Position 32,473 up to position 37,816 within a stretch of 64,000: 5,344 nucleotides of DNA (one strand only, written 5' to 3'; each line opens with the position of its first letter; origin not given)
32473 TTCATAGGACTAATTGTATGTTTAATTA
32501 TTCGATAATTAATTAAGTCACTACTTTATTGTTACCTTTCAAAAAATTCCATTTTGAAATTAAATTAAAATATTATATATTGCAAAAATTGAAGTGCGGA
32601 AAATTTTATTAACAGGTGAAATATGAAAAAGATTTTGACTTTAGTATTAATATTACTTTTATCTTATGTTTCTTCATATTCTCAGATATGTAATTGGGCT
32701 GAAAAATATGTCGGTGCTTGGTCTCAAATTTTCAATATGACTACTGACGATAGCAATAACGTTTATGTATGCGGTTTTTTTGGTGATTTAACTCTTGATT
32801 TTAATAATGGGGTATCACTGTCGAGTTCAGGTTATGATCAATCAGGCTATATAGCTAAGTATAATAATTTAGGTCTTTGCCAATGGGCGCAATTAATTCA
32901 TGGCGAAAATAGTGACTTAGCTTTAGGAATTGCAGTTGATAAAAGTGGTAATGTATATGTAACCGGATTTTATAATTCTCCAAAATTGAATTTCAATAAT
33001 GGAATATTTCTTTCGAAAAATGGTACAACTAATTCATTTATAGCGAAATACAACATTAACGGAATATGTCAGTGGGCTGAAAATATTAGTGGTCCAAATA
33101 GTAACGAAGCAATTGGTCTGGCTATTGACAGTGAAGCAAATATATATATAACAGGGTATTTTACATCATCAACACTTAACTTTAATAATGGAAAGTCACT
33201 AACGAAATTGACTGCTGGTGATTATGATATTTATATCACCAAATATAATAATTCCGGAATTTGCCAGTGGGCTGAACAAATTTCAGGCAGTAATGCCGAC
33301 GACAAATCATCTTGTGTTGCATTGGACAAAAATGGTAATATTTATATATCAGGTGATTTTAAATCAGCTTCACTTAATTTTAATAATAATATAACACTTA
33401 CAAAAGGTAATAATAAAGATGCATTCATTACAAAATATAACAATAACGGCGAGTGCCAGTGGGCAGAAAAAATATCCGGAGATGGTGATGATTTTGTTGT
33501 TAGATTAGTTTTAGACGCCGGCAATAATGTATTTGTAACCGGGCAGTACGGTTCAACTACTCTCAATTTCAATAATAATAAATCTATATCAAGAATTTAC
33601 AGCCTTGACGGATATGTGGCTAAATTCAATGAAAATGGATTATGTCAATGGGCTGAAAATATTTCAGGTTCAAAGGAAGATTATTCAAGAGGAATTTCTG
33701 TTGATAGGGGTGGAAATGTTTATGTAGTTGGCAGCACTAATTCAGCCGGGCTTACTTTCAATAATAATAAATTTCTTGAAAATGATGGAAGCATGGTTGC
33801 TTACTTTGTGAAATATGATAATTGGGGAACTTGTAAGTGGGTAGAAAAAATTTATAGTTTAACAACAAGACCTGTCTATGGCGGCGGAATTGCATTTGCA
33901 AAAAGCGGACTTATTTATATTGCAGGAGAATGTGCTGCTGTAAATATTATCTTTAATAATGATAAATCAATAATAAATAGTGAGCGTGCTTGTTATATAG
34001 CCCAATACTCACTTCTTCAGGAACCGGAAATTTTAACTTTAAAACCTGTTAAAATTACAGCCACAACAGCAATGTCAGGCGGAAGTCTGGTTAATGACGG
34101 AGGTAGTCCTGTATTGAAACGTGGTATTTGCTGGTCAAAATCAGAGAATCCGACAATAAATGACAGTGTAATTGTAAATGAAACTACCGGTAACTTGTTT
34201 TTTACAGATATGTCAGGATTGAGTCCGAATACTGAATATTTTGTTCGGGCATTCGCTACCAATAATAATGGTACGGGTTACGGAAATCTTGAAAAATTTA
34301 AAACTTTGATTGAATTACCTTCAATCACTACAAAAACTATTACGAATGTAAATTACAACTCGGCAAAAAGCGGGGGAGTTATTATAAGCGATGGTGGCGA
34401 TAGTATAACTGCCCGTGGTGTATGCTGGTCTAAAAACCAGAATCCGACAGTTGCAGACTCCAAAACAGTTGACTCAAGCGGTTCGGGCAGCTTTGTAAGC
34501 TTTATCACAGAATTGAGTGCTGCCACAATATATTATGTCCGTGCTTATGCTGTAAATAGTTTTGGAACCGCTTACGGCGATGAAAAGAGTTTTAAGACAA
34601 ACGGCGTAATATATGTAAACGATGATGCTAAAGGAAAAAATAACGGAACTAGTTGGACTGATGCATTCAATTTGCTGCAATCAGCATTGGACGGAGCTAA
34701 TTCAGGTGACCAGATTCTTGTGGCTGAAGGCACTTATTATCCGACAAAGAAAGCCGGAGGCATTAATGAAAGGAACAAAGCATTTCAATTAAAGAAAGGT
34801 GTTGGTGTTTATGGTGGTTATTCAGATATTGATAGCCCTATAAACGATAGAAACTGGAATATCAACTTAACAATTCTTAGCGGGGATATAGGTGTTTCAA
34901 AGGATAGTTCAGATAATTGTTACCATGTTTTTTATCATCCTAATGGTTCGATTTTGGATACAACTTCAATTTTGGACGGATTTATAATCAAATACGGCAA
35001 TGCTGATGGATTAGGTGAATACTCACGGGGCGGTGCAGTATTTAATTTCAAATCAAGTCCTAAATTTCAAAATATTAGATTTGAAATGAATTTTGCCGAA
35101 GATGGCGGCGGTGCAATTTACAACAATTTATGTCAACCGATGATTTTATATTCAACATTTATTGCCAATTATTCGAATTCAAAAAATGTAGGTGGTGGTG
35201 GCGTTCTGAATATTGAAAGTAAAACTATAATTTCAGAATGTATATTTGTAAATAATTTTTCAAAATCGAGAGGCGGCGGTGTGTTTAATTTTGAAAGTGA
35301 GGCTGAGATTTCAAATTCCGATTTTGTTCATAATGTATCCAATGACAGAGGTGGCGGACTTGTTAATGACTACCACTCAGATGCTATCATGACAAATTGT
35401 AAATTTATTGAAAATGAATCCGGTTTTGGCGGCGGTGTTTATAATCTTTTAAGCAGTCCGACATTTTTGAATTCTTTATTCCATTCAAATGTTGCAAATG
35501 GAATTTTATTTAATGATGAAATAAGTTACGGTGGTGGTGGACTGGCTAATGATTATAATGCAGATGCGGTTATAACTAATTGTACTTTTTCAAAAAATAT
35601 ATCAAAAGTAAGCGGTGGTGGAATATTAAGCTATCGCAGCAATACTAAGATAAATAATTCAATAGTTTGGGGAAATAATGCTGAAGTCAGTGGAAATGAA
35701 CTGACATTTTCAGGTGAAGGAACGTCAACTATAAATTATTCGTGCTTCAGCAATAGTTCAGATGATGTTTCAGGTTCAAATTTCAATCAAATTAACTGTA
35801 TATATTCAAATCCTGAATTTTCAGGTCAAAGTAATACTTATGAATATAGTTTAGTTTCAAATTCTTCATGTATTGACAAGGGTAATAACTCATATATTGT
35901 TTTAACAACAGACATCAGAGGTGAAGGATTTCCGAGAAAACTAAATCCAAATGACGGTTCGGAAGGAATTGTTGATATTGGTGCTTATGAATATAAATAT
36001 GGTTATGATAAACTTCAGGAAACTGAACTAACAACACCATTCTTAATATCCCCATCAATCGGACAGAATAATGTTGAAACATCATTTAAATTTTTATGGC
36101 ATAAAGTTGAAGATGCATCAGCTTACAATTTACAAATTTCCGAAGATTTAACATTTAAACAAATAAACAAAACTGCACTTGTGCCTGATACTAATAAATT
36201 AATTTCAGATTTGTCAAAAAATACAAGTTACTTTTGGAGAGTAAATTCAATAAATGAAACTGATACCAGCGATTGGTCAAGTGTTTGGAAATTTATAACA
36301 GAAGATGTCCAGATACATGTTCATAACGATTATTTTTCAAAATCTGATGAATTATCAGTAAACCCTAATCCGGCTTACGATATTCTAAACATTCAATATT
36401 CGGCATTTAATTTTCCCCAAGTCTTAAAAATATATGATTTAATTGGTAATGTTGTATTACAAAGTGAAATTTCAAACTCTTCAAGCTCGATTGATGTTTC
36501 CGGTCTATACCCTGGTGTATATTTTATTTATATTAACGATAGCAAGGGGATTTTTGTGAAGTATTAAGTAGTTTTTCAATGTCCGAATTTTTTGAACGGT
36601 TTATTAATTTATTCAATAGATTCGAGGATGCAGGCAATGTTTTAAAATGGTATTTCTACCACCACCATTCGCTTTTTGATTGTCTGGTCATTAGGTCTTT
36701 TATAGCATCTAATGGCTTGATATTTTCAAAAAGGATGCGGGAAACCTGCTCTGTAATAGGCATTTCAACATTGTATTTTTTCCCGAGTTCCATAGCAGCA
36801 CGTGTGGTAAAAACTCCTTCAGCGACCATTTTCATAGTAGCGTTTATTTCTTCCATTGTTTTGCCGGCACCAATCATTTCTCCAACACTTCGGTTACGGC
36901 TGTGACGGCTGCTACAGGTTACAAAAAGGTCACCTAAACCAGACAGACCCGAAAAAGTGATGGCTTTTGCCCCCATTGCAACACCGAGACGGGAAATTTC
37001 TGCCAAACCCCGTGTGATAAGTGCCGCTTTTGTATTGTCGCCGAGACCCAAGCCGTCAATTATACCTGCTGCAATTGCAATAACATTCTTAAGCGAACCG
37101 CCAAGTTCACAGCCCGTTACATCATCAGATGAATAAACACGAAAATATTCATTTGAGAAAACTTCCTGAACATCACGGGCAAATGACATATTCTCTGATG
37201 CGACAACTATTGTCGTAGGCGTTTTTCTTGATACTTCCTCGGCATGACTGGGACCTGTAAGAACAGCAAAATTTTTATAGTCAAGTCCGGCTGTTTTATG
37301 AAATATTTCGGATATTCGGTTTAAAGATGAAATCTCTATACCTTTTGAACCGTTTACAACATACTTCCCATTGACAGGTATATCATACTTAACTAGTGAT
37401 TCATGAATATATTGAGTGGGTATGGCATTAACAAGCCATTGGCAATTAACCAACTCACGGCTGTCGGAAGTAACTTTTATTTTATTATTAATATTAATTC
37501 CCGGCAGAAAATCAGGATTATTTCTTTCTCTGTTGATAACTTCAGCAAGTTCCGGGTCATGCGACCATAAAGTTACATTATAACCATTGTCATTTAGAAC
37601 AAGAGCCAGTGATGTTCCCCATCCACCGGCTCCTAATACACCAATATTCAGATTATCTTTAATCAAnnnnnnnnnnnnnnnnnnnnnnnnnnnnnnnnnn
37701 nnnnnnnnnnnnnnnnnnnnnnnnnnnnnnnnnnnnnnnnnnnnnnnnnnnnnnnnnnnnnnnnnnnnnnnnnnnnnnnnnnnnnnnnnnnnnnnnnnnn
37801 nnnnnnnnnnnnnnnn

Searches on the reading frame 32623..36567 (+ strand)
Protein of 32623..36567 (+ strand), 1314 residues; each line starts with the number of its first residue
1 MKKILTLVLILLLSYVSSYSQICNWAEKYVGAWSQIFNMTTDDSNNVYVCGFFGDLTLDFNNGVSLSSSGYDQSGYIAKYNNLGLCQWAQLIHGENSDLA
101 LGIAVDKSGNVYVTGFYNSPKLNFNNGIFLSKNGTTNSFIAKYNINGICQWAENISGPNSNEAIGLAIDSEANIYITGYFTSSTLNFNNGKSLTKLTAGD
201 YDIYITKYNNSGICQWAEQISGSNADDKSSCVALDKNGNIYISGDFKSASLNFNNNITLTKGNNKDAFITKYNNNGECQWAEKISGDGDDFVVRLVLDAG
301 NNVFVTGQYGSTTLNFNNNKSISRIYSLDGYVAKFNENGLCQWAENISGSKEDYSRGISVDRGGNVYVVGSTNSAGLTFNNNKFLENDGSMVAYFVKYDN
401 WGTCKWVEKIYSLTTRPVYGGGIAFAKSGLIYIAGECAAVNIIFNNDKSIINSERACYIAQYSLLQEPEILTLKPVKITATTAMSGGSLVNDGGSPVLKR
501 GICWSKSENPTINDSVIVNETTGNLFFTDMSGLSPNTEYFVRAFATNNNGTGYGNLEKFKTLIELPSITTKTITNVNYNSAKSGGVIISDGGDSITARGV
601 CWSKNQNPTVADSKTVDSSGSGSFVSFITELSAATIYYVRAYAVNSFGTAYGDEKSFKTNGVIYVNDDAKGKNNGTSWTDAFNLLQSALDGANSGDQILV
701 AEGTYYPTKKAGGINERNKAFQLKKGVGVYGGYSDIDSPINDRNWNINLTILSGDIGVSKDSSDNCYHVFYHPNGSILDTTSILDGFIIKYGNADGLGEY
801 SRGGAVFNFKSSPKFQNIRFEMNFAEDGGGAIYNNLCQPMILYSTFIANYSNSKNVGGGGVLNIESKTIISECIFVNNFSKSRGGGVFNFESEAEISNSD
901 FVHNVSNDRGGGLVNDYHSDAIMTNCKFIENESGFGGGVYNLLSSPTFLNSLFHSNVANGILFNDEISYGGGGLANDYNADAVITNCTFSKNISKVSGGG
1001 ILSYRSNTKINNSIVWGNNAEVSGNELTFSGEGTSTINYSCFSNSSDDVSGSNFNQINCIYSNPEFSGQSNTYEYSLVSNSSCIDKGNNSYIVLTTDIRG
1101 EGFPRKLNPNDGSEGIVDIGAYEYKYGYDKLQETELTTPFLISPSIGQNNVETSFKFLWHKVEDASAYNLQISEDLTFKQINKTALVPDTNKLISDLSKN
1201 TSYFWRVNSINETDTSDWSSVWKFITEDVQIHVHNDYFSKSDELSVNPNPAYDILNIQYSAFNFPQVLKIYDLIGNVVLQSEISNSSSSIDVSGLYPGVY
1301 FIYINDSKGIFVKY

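Call 36: search_protein_families(library=pfam, proteins=[window:32623-36567:+], max_evalue=0.00001)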
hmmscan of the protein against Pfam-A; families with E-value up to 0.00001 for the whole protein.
window:32623-36567:+ (1314 aa): 4 families
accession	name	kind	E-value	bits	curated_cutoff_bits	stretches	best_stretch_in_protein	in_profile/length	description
PF06739.17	SBBP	-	1.8e-24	85.8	20.5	1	350-376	10-36/38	Beta-propeller repeat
PF18962.6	Por_Secre_tail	-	1.9e-10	41.3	27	1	1247-1310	2-68/75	Secretion system C-terminal sorting domain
PF00041.27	fn3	-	7.5e-08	32.9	25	0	1149-1220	10-79/84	Fibronectin type III domain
PF16656.11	Pur_ac_phosph_N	-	2.8e-07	31.4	30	0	518-561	53-93/93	Purple acid Phosphatase, N-terminal domain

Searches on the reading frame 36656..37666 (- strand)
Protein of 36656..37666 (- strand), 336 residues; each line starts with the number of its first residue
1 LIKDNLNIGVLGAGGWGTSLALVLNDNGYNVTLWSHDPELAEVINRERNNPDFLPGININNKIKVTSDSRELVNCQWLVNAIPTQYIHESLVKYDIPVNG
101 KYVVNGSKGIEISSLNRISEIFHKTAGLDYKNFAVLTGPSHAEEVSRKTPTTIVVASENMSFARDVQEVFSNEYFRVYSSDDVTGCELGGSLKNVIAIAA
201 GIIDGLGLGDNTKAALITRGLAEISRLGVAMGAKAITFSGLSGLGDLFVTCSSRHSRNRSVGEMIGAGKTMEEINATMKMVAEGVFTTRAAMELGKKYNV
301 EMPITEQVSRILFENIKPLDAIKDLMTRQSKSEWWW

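Call 36: search_protein_families(library=pfam, proteins=[window:36656-37666:-], max_evalue=0.00001)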
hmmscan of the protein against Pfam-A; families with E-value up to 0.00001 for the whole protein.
window:36656-37666:- (336 aa): 3 families
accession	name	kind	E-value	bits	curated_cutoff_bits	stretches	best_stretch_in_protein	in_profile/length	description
PF07479.19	NAD_Gly3P_dh_C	-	1.3e-59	200.9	25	1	182-322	1-141/142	NAD-dependent glycerol-3-phosphate dehydrogenase C-terminus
PF01210.29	NAD_Gly3P_dh_N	-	1.2e-41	142.8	23.1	1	8-162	2-157/158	NAD-dependent glycerol-3-phosphate dehydrogenase N-terminus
PF20618.3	GPD_NAD_C_bact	-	1.9e-22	80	27.6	1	242-308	1-66/66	Bacterial GPD, NAD-dependent C-terminal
